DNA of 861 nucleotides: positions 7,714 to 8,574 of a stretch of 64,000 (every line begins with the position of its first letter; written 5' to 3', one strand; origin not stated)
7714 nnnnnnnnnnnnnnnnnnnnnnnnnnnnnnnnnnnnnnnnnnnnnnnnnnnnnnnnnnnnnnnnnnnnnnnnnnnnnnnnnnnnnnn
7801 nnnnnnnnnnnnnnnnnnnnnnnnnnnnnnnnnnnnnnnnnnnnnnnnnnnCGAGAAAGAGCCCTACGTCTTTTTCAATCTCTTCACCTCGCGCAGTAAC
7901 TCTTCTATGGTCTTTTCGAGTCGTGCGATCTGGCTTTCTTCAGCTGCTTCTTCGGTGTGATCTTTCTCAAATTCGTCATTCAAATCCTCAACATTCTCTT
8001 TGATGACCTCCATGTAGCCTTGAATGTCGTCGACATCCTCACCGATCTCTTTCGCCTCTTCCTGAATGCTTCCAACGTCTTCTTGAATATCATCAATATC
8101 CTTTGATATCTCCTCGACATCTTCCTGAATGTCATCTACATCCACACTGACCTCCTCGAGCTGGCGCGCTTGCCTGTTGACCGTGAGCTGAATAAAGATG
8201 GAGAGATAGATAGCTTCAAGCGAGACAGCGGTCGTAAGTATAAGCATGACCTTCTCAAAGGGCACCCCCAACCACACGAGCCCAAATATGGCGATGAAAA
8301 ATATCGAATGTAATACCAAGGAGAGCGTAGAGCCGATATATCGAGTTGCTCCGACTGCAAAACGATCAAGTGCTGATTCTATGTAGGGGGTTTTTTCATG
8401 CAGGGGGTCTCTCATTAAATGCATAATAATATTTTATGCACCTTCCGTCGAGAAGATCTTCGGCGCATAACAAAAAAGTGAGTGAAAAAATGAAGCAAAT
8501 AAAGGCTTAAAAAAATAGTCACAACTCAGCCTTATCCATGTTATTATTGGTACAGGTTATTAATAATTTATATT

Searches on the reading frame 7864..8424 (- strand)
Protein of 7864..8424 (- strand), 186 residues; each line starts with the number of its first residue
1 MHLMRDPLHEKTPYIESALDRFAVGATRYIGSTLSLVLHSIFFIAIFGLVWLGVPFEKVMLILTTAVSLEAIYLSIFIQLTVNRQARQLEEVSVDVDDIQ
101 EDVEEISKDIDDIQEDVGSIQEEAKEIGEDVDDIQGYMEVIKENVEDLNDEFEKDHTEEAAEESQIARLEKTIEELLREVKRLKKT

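Call 6: search_protein_families(library=pfam, proteins=[window:7864-8424:-], max_evalue=0.1)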
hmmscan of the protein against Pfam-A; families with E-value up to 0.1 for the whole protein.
window:7864-8424:- (186 aa): 37 families (the best 25 are shown)
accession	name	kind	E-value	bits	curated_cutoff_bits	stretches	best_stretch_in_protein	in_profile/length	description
PF00804.31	Syntaxin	-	1.1e-05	25.8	26.7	1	87-178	9-99/157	Syntaxin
PF06103.16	DUF948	-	2.8e-05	24.6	37.2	1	72-149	11-88/89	Bacterial protein of unknown function (DUF948)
PF04728.18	LPP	-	3.4e-05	24.5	29.1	1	89-125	2-38/53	Lipoprotein leucine-zipper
PF06009.19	Laminin_II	-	3.4e-05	24.3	33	1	88-175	11-94/138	Laminin Domain II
PF06210.16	DUF1003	-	7.3e-05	23.3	27.4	1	31-119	2-98/103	Protein of unknown function (DUF1003)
PF06008.19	Laminin_I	-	0.00027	21.2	34.6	1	139-185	15-61/259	Laminin Domain I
PF06160.17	EzrA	-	0.00029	19.7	39.6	2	94-183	344-433/557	Septation ring formation regulator, EzrA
PF10241.14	KxDL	-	0.0003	21.5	27.2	1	86-125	40-79/86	Uncharacterized conserved protein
PF07889.17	DUF1664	-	0.00092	19.7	34.6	1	52-149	24-121/124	Protein of unknown function (DUF1664)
PF06419.17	COG6_N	-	0.0018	18.8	27.4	1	84-134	37-87/114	Conserved oligomeric complex COG6, N-terminal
PF04791.21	LMBR1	-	0.0019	17.6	31.9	1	59-185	173-293/510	LMBR1-like membrane protein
PF01576.24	Myosin_tail_1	-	0.0025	16.2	38.1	1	68-184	837-951/1081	Myosin tail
PF04136.21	COG3_N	-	0.0029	18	27.9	1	82-145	6-69/147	Conserved oligomeric Golgi complex subunit 3, N-terminal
PF08702.15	Fib_alpha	-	0.0052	17.4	29.9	1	87-185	28-123/143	Fibrinogen alpha/beta chain family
PF05377.16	FlaC_arch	-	0.006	17.4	27.8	1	88-117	8-37/55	Flagella accessory protein C (FlaC)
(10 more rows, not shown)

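Call 12: find_homologous_proteins(query=window:7864-8424:-)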
Query window:7864-8424:- (186 aa): 1878 proteins with E <= 0.001 among 2180 candidates; the best 120 are listed.
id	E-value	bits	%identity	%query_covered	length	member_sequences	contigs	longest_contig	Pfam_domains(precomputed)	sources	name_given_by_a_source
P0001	3.2e-100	351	93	98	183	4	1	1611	PF06210.17,PF06103.17,PF00804.32,PF24161.2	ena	-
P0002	3.0e-99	348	86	98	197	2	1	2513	PF06009.20,PF28256.1,PF06103.17,PF00804.32,PF24161.2,PF04728.19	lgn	-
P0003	6.4e-98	344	84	98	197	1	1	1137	PF06009.20,PF28256.1,PF06103.17,PF00804.32,PF24161.2,PF04728.19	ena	-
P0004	2.7e-91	322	88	98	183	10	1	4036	PF06103.17,PF24161.2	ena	-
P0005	2.4e-62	228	71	91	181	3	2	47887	PF06009.20,PF06103.17,PF07889.18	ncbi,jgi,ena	-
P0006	2.5e-62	228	62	91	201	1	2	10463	PF06009.20,PF06210.17,PF04136.22,PF06103.17,PF00804.32,PF06008.20,PF07889.18,PF04728.19,PF05055.18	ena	-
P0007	4.9e-62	227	56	91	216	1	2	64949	PF06009.20,PF06210.17,PF04136.22,PF28544.1,PF06103.17,PF00804.32,PF06008.20,PF07889.18,PF05531.18,PF04728.19,PF06419.18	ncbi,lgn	-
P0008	1.3e-61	226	64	94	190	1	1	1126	PF06009.20,PF06210.17,PF10805.15,PF06103.17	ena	-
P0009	2.5e-61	225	61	91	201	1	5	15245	PF06009.20,PF06210.17,PF04136.22,PF10805.15,PF06103.17,PF00804.32,PF06008.20,PF04728.19,PF05055.18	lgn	-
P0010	2.7e-61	224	61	91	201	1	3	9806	PF06009.20,PF06210.17,PF04136.22,PF01442.24,PF06103.17,PF00804.32,PF06008.20,PF04728.19,PF05055.18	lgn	-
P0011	2.8e-61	224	66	91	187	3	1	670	PF06009.20,PF06210.17,PF06103.17,PF00804.32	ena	-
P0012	3.5e-61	224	63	98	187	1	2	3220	PF06009.20,PF06210.17,PF06103.17,PF00804.32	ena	-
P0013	5.9e-61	223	59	97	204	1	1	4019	PF06009.20,PF05377.18,PF10805.15,PF06103.17,PF00804.32,PF07889.18,PF05531.18,PF04728.19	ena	-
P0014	8.4e-61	223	60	91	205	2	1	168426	PF06009.20,PF04136.22,PF10805.15,PF06103.17,PF00804.32,PF06008.20,PF04728.19,PF05055.18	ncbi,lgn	-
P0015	8.8e-61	223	61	91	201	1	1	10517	PF06009.20,PF06210.17,PF04136.22,PF10805.15,PF06103.17,PF00804.32,PF04728.19,PF05055.18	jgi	jgi:uncharacterized membrane protein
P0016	1.0e-60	223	61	91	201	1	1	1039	PF06009.20,PF06210.17,PF04136.22,PF10805.15,PF06103.17,PF00804.32,PF05531.18,PF04728.19,PF05055.18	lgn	-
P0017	1.2e-60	222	65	97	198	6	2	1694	PF06009.20,PF06210.17,PF06103.17,PF07889.18,PF04728.19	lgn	-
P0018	1.3e-60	222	66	91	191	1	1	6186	PF06210.17,PF06103.17,PF00804.32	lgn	-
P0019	2.3e-60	221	63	97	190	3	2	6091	PF06210.17,PF10805.15,PF06103.17,PF00804.32,PF04108.18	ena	-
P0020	5.9e-60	220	66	91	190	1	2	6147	PF06009.20,PF06210.17,PF06103.17,PF00804.32,PF17561.8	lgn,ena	-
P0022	1.4e-59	219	55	92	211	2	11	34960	PF06210.17,PF10241.15,PF05531.18,PF04728.19,PF06009.20,PF06103.17,PF00804.32,PF25762.2,PF07889.18,PF24161.2,PF06419.18,PF28159.1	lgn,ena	-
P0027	6.9e-58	213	56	98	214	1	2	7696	PF06009.20,PF06210.17,PF06103.17,PF00804.32,PF06008.20,PF04108.18,PF07889.18,PF05531.18,PF02646.23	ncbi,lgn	-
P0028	8.5e-58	213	56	92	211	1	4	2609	PF06210.17,PF10241.15,PF04108.18,PF05531.18,PF04728.19,PF23435.3,PF05055.18,PF06009.20,PF06103.17,PF00804.32,PF25762.2,PF06008.20,PF07889.18,PF24161.2,PF06419.18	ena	-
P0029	1.0e-57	213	61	93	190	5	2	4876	PF06009.20,PF06210.17,PF06103.17,PF07889.18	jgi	jgi:uncharacterized membrane protein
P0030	1.1e-57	213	65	91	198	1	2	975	PF06009.20,PF06210.17,PF06103.17,PF00804.32,PF06008.20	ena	-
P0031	1.4e-57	212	59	97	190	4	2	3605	PF06009.20,PF06210.17,PF06103.17,PF07889.18,PF04728.19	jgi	jgi:uncharacterized membrane protein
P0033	5.9e-57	210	66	91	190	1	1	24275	PF06009.20,PF06210.17,PF06103.17,PF04728.19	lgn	-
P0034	7.3e-57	210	59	98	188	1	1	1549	PF06009.20,PF06210.17,PF04136.22,PF10805.15,PF06103.17,PF00804.32,PF06008.20,PF05531.18,PF04728.19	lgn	-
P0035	3.7e-56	208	62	91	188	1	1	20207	PF06009.20,PF05266.20,PF06210.17,PF06103.17,PF00804.32,PF04108.18,PF05531.18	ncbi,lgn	-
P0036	1.1e-54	203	61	91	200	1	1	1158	PF06009.20,PF05266.20,PF06210.17,PF06103.17,PF00804.32,PF04108.18,PF05531.18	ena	-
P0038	6.2e-54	201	60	91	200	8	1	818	PF06009.20,PF06210.17,PF04136.22,PF06103.17,PF04108.18,PF05531.18,PF06419.18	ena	-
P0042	1.7e-51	193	62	91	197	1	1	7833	PF06009.20,PF06210.17,PF10241.15,PF06103.17,PF06008.20,PF04728.19,PF02646.23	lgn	-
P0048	2.0e-49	186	60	89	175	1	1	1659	PF06210.17,PF06103.17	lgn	-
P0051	2.1e-48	183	53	95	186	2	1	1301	PF06009.20,PF06210.17,PF10805.15,PF06103.17,PF00804.32,PF07889.18,PF04728.19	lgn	-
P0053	2.5e-48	182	55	99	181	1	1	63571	PF06009.20,PF00015.27,PF06210.17,PF06103.17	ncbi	-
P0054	2.7e-48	182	54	97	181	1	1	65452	PF06009.20,PF00015.27,PF06210.17,PF06103.17,PF17561.8,PF07889.18,PF04728.19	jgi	jgi:uncharacterized membrane protein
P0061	1.7e-46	176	57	90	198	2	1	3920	PF06009.20,PF00015.27,PF06210.17,PF28544.1,PF06103.17,PF00804.32,PF17561.8,PF07889.18,PF05531.18,PF04728.19,PF02646.23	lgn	-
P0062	2.7e-46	176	51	93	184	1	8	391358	PF06009.20,PF06210.17,PF06103.17,PF04728.19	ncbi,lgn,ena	-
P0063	3.9e-46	175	58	95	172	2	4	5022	PF06210.17,PF06103.17,PF04728.19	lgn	-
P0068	1.1e-45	174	55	91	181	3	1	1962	PF06009.20,PF06210.17,PF06103.17,PF07889.18,PF04728.19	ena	-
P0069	1.5e-45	173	53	95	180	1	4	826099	PF00015.27,PF06210.17,PF06103.17,PF04728.19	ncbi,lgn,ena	-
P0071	2.2e-45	173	56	90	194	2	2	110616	PF06009.20,PF06103.17,PF00804.32,PF04108.18,PF07889.18,PF04728.19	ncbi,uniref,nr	ncbi:MAG: hypothetical protein A2845_04620 [Candidatus Lloydbacteria bacterium RIFCSPHIGHO2_01_FULL_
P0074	5.5e-45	171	55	91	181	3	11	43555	PF06009.20,PF00015.27,PF06210.17,PF06103.17,PF07889.18,PF04728.19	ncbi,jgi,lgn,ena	-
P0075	6.3e-45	171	54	90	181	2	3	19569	PF06210.17,PF06103.17,PF07889.18,PF04728.19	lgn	-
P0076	7.0e-45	171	58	89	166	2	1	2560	PF06009.20,PF06210.17,PF06103.17,PF04728.19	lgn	-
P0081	2.7e-44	169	53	90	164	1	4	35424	PF06210.17,PF06103.17,PF07889.18,PF04728.19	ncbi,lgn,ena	-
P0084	4.8e-44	168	54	90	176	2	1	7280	PF06009.20,PF00015.27,PF06210.17,PF06103.17,PF07889.18,PF04728.19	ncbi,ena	-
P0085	5.0e-44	168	51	95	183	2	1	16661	PF06009.20,PF00015.27,PF06210.17,PF04136.22,PF06103.17,PF07889.18,PF06160.18,PF24161.2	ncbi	-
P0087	6.1e-44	168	51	96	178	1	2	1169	PF06210.17,PF06103.17,PF07889.18,PF04728.19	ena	-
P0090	9.6e-44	167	51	91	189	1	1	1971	PF06009.20,PF00015.27,PF06210.17,PF06103.17,PF04728.19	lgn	-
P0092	1.3e-43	167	54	90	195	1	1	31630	PF06009.20,PF00015.27,PF06210.17,PF06103.17,PF07889.18,PF04728.19,PF05055.18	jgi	jgi:uncharacterized protein YoxC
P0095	2.3e-43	166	47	96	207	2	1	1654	PF06009.20,PF00015.27,PF05377.18,PF06210.17,PF05667.17,PF10805.15,PF06103.17,PF07889.18,PF05531.18,PF04728.19,PF06419.18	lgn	-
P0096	3.0e-43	166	58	91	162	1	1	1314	PF06210.17,PF10498.15,PF06103.17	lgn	-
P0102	7.6e-43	164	53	96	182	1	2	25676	PF06009.20,PF00015.27,PF06210.17,PF06103.17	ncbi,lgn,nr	ncbi:MAG TPA: DUF948 domain-containing protein [Candidatus Fimivivens sp.]|nr:DUF948 domain-containi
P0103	7.7e-43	164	55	90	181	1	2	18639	PF00015.27,PF06210.17,PF06103.17,PF17561.8,PF07889.18,PF04728.19,PF05055.18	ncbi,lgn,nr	ncbi:MAG: DUF1003 domain-containing protein [Candidatus Moranbacteria bacterium]|nr:DUF1003 domain-c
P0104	2.4e-42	163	51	90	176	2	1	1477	PF06009.20,PF00015.27,PF06210.17,PF06103.17,PF17561.8,PF04728.19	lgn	-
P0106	3.0e-42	163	55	94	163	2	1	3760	PF06210.17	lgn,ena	-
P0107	3.4e-42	162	51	98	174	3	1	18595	PF06210.17,PF06103.17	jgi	-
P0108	4.2e-42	162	51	90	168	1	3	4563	PF06210.17,PF06103.17,PF04728.19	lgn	-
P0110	4.7e-42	162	55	90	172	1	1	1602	PF00015.27,PF06103.17,PF04728.19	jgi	jgi:low affinity Fe/Cu permease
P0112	1.1e-41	161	48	91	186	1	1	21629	PF06009.20,PF06210.17,PF06103.17,PF07889.18,PF05531.18,PF06785.17,PF04728.19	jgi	-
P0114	1.6e-41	160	49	94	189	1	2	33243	PF06009.20,PF06210.17,PF10805.15,PF06103.17,PF07889.18,PF04728.19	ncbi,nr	ncbi:MAG: DUF1003 domain-containing protein [Candidatus Moranbacteria bacterium]|nr:DUF1003 domain-c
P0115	1.7e-41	160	56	91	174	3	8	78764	PF06210.17,PF07889.18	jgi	-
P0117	2.3e-41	160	52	97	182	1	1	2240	PF00015.27,PF06210.17,PF06103.17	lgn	-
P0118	3.4e-41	159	53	90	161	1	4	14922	PF06210.17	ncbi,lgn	-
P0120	5.6e-41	158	53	93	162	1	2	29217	PF06210.17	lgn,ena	-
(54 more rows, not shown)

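Call 14: find_encoding_contigs(protein=P0005, flank=6000, max_places=2)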
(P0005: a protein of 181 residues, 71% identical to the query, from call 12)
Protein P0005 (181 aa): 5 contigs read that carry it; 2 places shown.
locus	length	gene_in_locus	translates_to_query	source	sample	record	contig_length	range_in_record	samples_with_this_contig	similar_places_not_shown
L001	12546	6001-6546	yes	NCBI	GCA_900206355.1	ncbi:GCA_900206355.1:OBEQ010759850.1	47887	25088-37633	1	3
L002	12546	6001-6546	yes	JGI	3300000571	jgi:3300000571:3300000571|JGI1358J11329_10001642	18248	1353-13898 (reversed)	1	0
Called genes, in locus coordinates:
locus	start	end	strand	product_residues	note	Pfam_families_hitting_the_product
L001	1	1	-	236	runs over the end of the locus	PF00005:ABC_tran, PF02463:SMC_N (faint), PF13304:AAA_21 (faint)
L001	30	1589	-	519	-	PF25990:Beta-barrel_YknX (faint), PF25973:BSH_CzcB (weak), PF25954:Beta-barrel_RND_2 (weak)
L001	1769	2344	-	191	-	-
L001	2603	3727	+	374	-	PF00041:fn3 (faint), PF16656:Pur_ac_phosph_N (faint), PF16655:PhoD_N (faint), PF25059:FN3_DSCAM-DSCAML_C (faint)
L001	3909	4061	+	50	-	-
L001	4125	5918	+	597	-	PF00664:ABC_membrane, PF00005:ABC_tran, PF02463:SMC_N (faint)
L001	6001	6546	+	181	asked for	PF07889:DUF1664 (weak), PF06103:DUF948, PF06009: (weak)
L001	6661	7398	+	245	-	PF13462:Thioredoxin_4, PF01323:DSBA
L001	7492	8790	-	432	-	PF00989:PAS, PF08448:PAS_4 (weak), PF12860:PAS_7 (weak), PF13426:PAS_9, PF00512:HisKA, PF02518:HATPase_c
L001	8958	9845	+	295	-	-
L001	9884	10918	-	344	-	PF00268:Ribonuc_red_sm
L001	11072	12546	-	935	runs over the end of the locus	PF03477:ATP-cone, PF00317:Ribonuc_red_lgN, PF02867:Ribonuc_red_lgC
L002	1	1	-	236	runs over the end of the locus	PF00005:ABC_tran, PF02463:SMC_N (faint), PF13304:AAA_21 (faint)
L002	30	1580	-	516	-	PF25990:Beta-barrel_YknX (faint), PF25973:BSH_CzcB (weak), PF25954:Beta-barrel_RND_2 (weak)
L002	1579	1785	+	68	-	-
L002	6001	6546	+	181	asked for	PF07889:DUF1664 (weak), PF06103:DUF948, PF06009: (weak)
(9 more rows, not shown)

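Call 15: find_encoding_contigs(protein=P0014, flank=6000, max_places=2)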
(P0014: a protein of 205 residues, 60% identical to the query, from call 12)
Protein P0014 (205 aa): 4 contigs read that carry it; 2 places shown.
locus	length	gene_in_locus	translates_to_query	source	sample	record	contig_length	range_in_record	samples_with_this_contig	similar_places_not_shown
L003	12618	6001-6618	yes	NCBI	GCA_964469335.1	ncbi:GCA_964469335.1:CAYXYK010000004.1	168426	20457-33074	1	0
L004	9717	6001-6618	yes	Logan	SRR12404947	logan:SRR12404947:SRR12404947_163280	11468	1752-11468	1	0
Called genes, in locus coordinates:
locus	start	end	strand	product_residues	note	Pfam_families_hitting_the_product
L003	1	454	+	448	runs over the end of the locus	-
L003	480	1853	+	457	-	PF19403:SpaA_2 (weak)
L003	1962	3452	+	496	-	-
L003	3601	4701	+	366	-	PF07907:YibE_F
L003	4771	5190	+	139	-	PF07291:MauE (weak), PF07681:DoxX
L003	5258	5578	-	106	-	-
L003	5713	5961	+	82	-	PF01541:GIY-YIG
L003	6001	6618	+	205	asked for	PF05055:DUF677 (weak), PF10805:DUF2730 (weak), PF06103:DUF948 (weak), PF04136:COG3_N (weak), PF04728:LPP (faint), PF06008:Laminin_I (faint), PF06009: (faint), PF00804:Syntaxin (weak)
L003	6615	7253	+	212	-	PF00753:Lactamase_B (faint), PF13483:Lactamase_B_3, PF12706:Lactamase_B_2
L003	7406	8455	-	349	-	PF13091:PLDc_2, PF00614:PLDc (faint), PF13091:PLDc_2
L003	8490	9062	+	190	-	PF07963:N_methyl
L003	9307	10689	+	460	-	PF00005:ABC_tran, PF02463:SMC_N (faint), PF03193:RsgA_GTPase (faint), PF05729:NACHT (faint), PF13175:AAA_15 (faint), PF13191:AAA_16 (faint), PF13304:AAA_21 (weak), PF00005:ABC_tran, +4 more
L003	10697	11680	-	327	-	-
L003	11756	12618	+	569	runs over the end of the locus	PF05970:PIF1, PF13245:AAA_19, PF13401:AAA_22 (weak), PF13604:AAA_30, PF21530:Pif1_2B_dom (weak), PF14493:HTH_40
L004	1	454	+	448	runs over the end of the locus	-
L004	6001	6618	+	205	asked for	PF05055:DUF677 (weak), PF10805:DUF2730 (weak), PF06103:DUF948 (weak), PF04136:COG3_N (weak), PF04728:LPP (faint), PF06008:Laminin_I (faint), PF06009: (faint), PF00804:Syntaxin (weak)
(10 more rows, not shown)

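Call 16: find_encoding_contigs(protein=P0071, flank=6000, max_places=2)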
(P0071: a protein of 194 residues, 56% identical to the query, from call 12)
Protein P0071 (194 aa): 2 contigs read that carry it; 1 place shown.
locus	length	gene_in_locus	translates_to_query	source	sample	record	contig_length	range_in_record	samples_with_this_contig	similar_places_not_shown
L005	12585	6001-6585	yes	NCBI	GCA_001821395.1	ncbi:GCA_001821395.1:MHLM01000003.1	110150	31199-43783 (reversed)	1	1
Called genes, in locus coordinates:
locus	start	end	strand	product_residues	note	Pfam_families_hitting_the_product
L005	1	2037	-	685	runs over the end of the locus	PF01855:POR_N, PF17147:PFOR_II, PF02775:TPP_enzyme_C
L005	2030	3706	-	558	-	PF14691:Fer4_20, PF01266:DAO (weak), PF01494:FAD_binding_3 (weak), PF03486:HI0933_like (weak), PF07992:Pyr_redox_2, PF12831:FAD_oxidored (weak), PF13450:NAD_binding_8, PF12838:Fer4_7 (weak), +7 more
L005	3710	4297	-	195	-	PF01558:POR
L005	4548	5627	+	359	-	PF01180:DHO_dh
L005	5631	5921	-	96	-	-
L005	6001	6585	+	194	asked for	PF04108:ATG17_like (weak), PF07889:DUF1664 (weak), PF06103:DUF948 (weak), PF06009: (weak), PF00804:Syntaxin (weak), PF04728:LPP (faint)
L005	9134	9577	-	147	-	PF01451:LMWPc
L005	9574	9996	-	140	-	PF04677:CwfJ_C_1, PF11969:DcpS_C, PF01230:HIT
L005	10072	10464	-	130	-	-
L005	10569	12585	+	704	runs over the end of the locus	PF00912:Transgly, PF00905:Transpeptidase, PF06832:BiPBP_C (weak)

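Call 51: find_related_loci(query=A4, collection=metagenome_contigs, flank=10000)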
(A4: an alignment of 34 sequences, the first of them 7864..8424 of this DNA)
Query A4 (186 aa) in metagenome_contigs; peptide patterns used: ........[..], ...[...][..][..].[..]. (x = any residue, [..] = any of these).
600 stretches matched a pattern (row limit reached: there are more); 586 encode a relative of the query (tblastn E <= 1e-3); the best 80 are kept; 80 distinct loci.
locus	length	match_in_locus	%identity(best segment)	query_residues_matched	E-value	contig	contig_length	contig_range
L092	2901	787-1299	61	19-185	2e-61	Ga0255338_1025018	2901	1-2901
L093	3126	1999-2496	54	5-184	7e-56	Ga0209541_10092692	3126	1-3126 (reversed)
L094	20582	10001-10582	52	1-184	1e-55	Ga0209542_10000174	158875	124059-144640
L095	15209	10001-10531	55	7-185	6e-54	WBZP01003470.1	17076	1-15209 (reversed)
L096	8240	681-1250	49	7-185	1e-49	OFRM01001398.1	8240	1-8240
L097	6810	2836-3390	48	3-185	4e-49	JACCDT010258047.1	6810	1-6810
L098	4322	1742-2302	47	1-183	1e-48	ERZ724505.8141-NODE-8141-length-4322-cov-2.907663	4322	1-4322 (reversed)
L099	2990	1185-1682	49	8-186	1e-48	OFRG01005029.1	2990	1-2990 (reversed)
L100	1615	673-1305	45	1-185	2e-49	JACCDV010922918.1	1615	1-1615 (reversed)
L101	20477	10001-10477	54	17-185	3e-48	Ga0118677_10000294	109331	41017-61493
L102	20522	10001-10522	53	7-185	3e-53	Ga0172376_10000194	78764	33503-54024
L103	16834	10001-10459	51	19-185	1e-46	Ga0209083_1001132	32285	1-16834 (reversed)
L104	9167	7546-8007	55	22-185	1e-46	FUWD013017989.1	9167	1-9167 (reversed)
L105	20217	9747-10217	50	4-184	3e-46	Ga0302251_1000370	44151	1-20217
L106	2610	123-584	49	17-185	5e-46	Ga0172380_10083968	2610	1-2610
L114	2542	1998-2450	54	11-154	7e-43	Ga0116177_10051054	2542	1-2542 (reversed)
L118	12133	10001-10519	47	18-185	4e-42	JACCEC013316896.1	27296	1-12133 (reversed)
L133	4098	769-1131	60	13-131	4e-40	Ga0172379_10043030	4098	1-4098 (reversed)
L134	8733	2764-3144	54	18-155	7e-40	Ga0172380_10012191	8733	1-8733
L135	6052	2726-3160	46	17-185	7e-40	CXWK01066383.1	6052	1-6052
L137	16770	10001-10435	49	16-184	2e-39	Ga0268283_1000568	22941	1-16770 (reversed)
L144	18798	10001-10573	44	2-185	9e-44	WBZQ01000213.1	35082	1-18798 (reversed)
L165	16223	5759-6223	48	17-165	6e-37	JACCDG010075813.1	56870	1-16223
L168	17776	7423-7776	54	18-135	1e-36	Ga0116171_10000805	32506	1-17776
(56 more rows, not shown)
